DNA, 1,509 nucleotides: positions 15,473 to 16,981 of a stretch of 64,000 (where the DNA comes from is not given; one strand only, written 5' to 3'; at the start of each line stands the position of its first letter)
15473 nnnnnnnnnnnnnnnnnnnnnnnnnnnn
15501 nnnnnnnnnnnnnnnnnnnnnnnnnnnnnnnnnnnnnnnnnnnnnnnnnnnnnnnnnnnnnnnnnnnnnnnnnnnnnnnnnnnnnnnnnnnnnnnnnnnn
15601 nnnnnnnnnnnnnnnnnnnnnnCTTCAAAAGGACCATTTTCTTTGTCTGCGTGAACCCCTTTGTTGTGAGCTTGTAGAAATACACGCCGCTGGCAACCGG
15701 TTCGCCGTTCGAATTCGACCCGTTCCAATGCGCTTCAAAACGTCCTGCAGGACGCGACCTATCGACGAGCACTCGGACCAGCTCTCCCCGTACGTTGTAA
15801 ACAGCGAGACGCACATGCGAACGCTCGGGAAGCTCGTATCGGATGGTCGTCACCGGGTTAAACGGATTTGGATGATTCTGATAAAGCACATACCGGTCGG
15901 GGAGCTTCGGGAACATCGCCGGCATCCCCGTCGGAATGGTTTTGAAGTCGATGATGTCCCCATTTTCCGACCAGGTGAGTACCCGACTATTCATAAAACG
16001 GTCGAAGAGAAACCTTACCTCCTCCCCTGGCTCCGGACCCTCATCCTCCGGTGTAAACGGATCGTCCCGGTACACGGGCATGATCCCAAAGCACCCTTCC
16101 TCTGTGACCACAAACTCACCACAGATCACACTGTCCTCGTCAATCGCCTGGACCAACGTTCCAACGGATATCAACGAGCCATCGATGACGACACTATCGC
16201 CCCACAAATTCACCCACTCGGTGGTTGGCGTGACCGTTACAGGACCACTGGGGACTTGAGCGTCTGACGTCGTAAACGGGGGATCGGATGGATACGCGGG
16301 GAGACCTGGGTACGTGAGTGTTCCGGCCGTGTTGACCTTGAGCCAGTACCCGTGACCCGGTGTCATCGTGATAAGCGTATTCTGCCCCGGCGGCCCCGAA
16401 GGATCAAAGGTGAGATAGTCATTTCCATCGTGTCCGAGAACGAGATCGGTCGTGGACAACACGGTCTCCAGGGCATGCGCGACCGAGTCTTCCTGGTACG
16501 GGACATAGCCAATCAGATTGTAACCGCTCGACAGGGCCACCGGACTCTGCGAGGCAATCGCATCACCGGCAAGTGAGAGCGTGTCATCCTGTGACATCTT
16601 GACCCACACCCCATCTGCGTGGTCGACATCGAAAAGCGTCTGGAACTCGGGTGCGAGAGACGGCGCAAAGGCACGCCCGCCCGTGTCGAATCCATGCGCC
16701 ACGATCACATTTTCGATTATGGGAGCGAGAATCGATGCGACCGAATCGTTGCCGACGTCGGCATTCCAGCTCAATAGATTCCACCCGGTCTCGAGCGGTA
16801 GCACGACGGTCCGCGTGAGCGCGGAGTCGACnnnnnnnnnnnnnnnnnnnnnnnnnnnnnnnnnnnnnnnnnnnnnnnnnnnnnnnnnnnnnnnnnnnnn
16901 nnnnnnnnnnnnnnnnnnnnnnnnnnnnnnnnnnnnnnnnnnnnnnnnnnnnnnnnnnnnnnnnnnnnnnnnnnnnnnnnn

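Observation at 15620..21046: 1808-aa protein architecture: about 7-bladed propeller (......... repeats) + multiple Ig-like domains + ThuA-like module + CTD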

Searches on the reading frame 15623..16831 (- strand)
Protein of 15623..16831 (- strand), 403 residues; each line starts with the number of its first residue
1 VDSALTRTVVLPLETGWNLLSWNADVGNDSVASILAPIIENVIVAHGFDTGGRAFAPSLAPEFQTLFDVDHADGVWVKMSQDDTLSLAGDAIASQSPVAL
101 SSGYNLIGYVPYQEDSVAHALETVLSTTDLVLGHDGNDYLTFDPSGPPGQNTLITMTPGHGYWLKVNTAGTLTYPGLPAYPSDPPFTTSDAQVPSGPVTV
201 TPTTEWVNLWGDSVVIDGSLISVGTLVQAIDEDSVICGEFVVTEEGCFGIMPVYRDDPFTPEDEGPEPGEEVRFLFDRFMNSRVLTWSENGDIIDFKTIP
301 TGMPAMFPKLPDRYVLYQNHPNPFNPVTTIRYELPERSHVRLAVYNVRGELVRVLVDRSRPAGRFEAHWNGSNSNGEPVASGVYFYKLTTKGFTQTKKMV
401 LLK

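Call 46: search_protein_families(library=pfam, alignment_id=A5, max_evalue=0.01)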
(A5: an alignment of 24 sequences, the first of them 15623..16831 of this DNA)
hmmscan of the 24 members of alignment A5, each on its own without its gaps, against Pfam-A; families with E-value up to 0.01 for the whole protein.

A. member 1, window:15623-16831:- (403 aa): 3 families
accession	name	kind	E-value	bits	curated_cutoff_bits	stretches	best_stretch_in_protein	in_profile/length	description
PF13860.13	FlgD_ig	-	6.9e-09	36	27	1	329-390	13-75/79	FlgD Ig-like domain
PF18962.6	Por_Secre_tail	-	1.9e-06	28.5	27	1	321-400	3-74/75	Secretion system C-terminal sorting domain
PF13585.12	CHU_C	-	0.00011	22.6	27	1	336-398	25-81/86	CHU_C Type IX secretion signal domain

B. families by the number of members that match (of 24 scanned): 5 families
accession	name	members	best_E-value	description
PF18962.6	Por_Secre_tail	24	1.1e-12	Secretion system C-terminal sorting domain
PF13860.13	FlgD_ig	22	3.2e-12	FlgD Ig-like domain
PF13585.12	CHU_C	21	1.1e-05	CHU_C Type IX secretion signal domain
PF03633.20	Glyco_hydro_65C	3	8.5e-05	Glycosyl hydrolase family 65, C-terminal domain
PF18153.7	Cap15_CD_rec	1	0.0057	Cap15, cyclic dinucleotide receptor domain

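Call 50: predict_structure(alignment_id=A5)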
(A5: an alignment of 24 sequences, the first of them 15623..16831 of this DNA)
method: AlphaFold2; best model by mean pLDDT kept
length: 403 residues; sequences in the alignment: 24
mean_pLDDT: 81.3   pTM: 0.44
mean pLDDT of the five models: 81.3, 80.4, 79.9, 78.2, 78.0
residues with pLDDT >= 90: 115; 70-90: 234; 50-70: 26; < 50: 28
segments of 3 or more residues with pLDDT < 50: 1-3, 178-198, 303-306
pLDDT, mean of each block of 10 residues (from residue 1): 65 89 88 94 80 79 83 86 92 87 88 87 94 82 82 87 92 71 33 45 79 79 85 86 74 87 88 84 84 75 54 77 68 87 95 92 86 92 91 86 74
secondary structure, 60 per line:
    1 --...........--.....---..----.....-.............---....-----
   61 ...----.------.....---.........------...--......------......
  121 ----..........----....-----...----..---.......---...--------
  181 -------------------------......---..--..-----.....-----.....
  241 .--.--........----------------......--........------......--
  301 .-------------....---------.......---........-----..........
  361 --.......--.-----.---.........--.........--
elements in order: E6-13 E16-20 H31-34 H36-41 E42-48 E52-55 E75-79 E83-91 E98-100 E103-108 H117-120 E128-134 E139-142 E160-166 E170-172 E206-211 E226-230 E236-241 E247-254 E271-276 E279-286 E293-295 E315-318 E328-334 E338-345 E351-360 E363-369 E382-390 E393-401

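Call 52: fold_search(model_id=the predicted structure, library=pdb)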
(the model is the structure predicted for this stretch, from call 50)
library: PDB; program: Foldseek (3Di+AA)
matches with E <= 10: 1416; with E <= 0.001: 19
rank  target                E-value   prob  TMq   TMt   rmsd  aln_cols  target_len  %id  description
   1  1xf1_A                1.2e-05  1.00  0.17  0.08  22.2       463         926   10  Structure of C5a peptidase- a key virulence factor from Streptococcus (released 2005-11-22)
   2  10ps                  4.2e-05  0.87  0.15  0.11  25.9       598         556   10  Crystal structure of SdrD A2-A3-B1-B2 domains from Staphylococcus aureus JH1 (released 2026-02-11)
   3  7yzx_A                4.4e-05  0.99  0.18  0.08  22.4       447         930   10  ScpA from Streptococcus pyogenes, D783A mutant. (released 2022-08-31)
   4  7bj3                  4.8e-05  0.99  0.18  0.08  21.7       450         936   10  ScpA from Streptococcus pyogenes, S512A active site mutant (released 2021-05-12)
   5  3eif                  5.0e-05  0.99  0.18  0.08  21.0       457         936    9  1.9 angstrom crystal structure of the active form of the C5a peptidase from Streptococcus pyogenes (ScpA) (released 2009-02-24)
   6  7c7u_A                1.2e-04  0.93  0.16  0.12  21.8       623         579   10  Biofilm associated protein - BSP domain (released 2021-05-12)
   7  8bty_A                1.5e-04  0.97  0.18  0.08  21.9       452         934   10  Structure of the active form of ScpB, the C5a-peptidase from Streptococcus agalactiae. (released 2023-11-15)
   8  8jmw_A                1.5e-04  1.00  0.18  0.15  15.2       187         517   11  Fibril form of serine peptidase Vpr (released 2023-12-06)
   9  7ptp_A                1.9e-04  0.94  0.20  0.12  23.6       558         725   10  In-situ structure of pentameric S-layer protein (released 2021-12-15)
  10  6tyb_C                3.2e-04  1.00  0.14  0.28  13.9       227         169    8  Isolation and Structure of an Antibody that Fully Neutralizes Isolate SIVmac239 Reveals Functional Similarity of SIV a (released 2019-10-02)
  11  6fb3_A                3.4e-04  0.99  0.15  0.04  21.4       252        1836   14  Teneurin 2 Partial Extracellular Domain (released 2018-03-28)
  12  1gc1_C                4.5e-04  1.00  0.14  0.28  13.7       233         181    8  HIV-1 GP120 CORE COMPLEXED WITH CD4 AND A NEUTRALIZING HUMAN ANTIBODY (released 1998-07-08)
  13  8gul_A                5.0e-04  0.97  0.17  0.15  18.6       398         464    9  Chitin-active AA10 LPMO (GbpA) complexed with Cu(II) from Vibrio campbellii (released 2023-06-21)
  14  3jwd_D                5.3e-04  0.99  0.14  0.27  14.0       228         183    9  Structure of HIV-1 gp120 with gp41-Interactive Region: Layered Architecture and Basis of Conformational Mobility (released 2009-12-29)
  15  2xwx_A                6.7e-04  0.95  0.17  0.17  20.7       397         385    8  Vibrio cholerae colonization factor GbpA crystal structure (released 2011-11-16)
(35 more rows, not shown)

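Call 93: search_protein_families(library=ncbifam, alignment_id=A5, max_evalue=0.01)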
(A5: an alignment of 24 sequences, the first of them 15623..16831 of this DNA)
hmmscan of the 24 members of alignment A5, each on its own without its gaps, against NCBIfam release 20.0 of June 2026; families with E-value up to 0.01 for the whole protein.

A. member 1, window:15623-16831:- (403 aa): 6 families
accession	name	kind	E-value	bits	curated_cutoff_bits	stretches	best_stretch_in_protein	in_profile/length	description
TIGR04183.1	Por_Secre_tail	domain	5.8e-09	35.8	23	1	321-400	3-70/72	T9SS type A sorting domain-containing protein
NF052323.1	T9SSA_dep_M6i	equivalog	1.9e-06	26.1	600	1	319-393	960-1029/1043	T9SS-dependent M6-like inactivated metalloprotease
NF033707.1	T9SS_sortase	equivalog_domain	2e-06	25.7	420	1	318-394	1000-1081/1095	type IX secretion system sortase PorU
NF005176.1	PRK06655.1-1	equivalog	3.1e-05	24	230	1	336-397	95-156/197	flagellar hook assembly protein FlgD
NF052228.1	T9SS_PorZ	equivalog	0.0004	18.9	260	1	321-396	677-748/757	type IX secretion system anionic LPS delivery protein PorZ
NF009276.0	PRK12633.1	equivalog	0.0023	17.7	383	0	337-391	128-182/234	flagellar basal body rod modification protein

B. families by the number of members that match (of 24 scanned): 11 families
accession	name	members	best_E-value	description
TIGR04183.1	Por_Secre_tail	24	7.5e-14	T9SS type A sorting domain-containing protein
NF052323.1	T9SSA_dep_M6i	24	1.3e-10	T9SS-dependent M6-like inactivated metalloprotease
NF033707.1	T9SS_sortase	22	1.2e-10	type IX secretion system sortase PorU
NF038113.1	T9SSA_dep_M36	20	5.8e-09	T9SS-dependent M36 family metallopeptidase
NF005176.1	PRK06655.1-1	18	4e-08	flagellar hook assembly protein FlgD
NF009276.0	PRK12633.1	14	4.6e-06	flagellar basal body rod modification protein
NF052228.1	T9SS_PorZ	12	1.2e-05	type IX secretion system anionic LPS delivery protein PorZ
NF053608.1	Lsa66_OmpA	4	0.001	fibronectin-binding adhesin Lsa66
NF009453.0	PRK12813.1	4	0.0029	flagellar basal body rod modification protein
NF009452.0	PRK12812.1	3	0.00072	flagellar basal body rod modification protein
NF009277.0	PRK12634.1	2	0.00011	flagellar basal body rod modification protein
